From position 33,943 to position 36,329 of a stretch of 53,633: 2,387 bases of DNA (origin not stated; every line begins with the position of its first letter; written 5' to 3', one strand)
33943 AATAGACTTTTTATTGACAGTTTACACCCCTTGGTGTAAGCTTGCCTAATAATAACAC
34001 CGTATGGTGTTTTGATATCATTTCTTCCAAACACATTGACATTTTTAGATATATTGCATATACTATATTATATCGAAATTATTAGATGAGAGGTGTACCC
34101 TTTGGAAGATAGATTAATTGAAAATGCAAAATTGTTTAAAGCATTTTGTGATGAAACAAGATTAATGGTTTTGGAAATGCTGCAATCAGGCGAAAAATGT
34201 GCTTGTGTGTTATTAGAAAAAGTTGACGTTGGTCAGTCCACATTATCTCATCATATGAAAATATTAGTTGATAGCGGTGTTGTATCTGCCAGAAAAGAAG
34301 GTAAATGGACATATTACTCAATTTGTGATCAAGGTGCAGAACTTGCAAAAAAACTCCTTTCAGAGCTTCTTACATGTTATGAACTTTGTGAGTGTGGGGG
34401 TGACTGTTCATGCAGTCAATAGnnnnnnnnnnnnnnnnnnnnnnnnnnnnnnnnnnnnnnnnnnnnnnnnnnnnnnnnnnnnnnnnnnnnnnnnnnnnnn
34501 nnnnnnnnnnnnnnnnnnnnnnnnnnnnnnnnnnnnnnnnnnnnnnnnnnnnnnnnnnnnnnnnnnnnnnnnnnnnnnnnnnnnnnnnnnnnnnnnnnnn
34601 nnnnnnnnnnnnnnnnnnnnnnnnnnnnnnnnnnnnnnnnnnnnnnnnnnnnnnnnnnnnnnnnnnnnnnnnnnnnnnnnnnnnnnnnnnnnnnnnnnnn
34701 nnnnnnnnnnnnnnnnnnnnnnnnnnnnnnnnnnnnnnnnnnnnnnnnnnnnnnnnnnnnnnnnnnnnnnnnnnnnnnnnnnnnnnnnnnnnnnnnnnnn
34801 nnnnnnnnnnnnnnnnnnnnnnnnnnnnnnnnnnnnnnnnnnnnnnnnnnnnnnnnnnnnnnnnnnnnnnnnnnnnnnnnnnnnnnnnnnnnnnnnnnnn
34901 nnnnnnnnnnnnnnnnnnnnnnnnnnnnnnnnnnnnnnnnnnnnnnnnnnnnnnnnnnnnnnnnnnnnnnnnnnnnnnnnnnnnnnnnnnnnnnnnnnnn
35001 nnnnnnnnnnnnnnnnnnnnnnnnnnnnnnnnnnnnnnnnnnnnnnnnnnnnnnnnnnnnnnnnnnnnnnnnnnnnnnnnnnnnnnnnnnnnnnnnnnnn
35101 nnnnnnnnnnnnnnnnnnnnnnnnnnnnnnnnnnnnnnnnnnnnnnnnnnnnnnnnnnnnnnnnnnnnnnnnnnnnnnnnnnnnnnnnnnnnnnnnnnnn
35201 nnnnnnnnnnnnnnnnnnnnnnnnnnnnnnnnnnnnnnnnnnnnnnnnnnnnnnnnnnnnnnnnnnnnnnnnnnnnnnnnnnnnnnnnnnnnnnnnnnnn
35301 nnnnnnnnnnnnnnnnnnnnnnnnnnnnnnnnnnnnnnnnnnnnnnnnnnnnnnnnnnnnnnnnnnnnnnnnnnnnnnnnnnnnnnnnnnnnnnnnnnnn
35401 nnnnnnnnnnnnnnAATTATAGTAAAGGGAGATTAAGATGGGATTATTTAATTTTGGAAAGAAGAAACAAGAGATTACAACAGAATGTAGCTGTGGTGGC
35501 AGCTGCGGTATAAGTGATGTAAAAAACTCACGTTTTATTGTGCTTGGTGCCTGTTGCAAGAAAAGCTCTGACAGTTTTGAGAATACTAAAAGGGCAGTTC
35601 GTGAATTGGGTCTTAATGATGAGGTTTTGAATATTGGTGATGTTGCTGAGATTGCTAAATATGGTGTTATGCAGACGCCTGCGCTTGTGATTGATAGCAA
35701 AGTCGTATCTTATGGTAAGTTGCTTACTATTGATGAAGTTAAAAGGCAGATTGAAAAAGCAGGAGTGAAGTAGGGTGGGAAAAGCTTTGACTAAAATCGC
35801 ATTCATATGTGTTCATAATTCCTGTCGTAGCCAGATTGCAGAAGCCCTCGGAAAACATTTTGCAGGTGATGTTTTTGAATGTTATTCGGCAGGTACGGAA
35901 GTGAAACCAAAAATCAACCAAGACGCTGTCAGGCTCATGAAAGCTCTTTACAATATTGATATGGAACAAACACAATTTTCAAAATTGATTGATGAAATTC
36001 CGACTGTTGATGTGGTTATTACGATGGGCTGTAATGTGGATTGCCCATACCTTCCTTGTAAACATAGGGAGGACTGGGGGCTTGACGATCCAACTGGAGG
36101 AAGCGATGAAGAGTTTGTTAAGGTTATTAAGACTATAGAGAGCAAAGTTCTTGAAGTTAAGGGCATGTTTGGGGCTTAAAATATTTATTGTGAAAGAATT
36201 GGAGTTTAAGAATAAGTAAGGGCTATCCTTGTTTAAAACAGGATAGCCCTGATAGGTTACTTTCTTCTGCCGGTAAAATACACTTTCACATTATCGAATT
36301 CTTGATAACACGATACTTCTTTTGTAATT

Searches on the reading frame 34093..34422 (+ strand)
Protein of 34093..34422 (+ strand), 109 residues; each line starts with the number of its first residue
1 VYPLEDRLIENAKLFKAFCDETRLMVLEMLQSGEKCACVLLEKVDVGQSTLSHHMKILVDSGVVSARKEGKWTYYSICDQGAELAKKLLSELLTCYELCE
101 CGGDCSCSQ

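Call 8: search_protein_families(library=pfam, proteins=[window:34093-34422:+], max_evalue=0.001)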
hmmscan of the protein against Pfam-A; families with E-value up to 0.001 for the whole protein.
window:34093-34422:+ (109 aa): 3 families
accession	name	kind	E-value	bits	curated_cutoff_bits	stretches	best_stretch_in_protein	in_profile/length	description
PF01022.26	HTH_5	-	4.8e-13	49.2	22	1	20-65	1-46/47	Bacterial regulatory protein, arsR family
PF12840.13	HTH_20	-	1.9e-07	31.3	27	1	20-64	3-48/51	Helix-turn-helix domain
PF13601.12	HTH_34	-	0.00056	20.4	27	1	23-92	2-76/80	Winged helix DNA-binding domain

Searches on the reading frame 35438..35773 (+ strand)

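Call 8: search_protein_families(library=pfam, proteins=[window:35438-35773:+], max_evalue=0.001)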
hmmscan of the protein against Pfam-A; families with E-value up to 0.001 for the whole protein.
window:35438-35773:+ (111 aa): 1 family
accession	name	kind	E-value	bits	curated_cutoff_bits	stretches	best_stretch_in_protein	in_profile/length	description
PF13192.12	Thioredoxin_3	-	1.4e-16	60.7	24.8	1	34-104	4-74/76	Thioredoxin domain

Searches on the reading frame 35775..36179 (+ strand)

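Call 8: search_protein_families(library=pfam, proteins=[window:35775-36179:+], max_evalue=0.001)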
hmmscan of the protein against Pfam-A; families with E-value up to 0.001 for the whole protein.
window:35775-36179:+ (134 aa): 1 family
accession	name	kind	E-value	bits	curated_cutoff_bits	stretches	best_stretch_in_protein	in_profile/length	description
PF01451.26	LMWPc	-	1.7e-16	61.2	23.2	1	8-125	1-140/144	Low molecular weight phosphotyrosine protein phosphatase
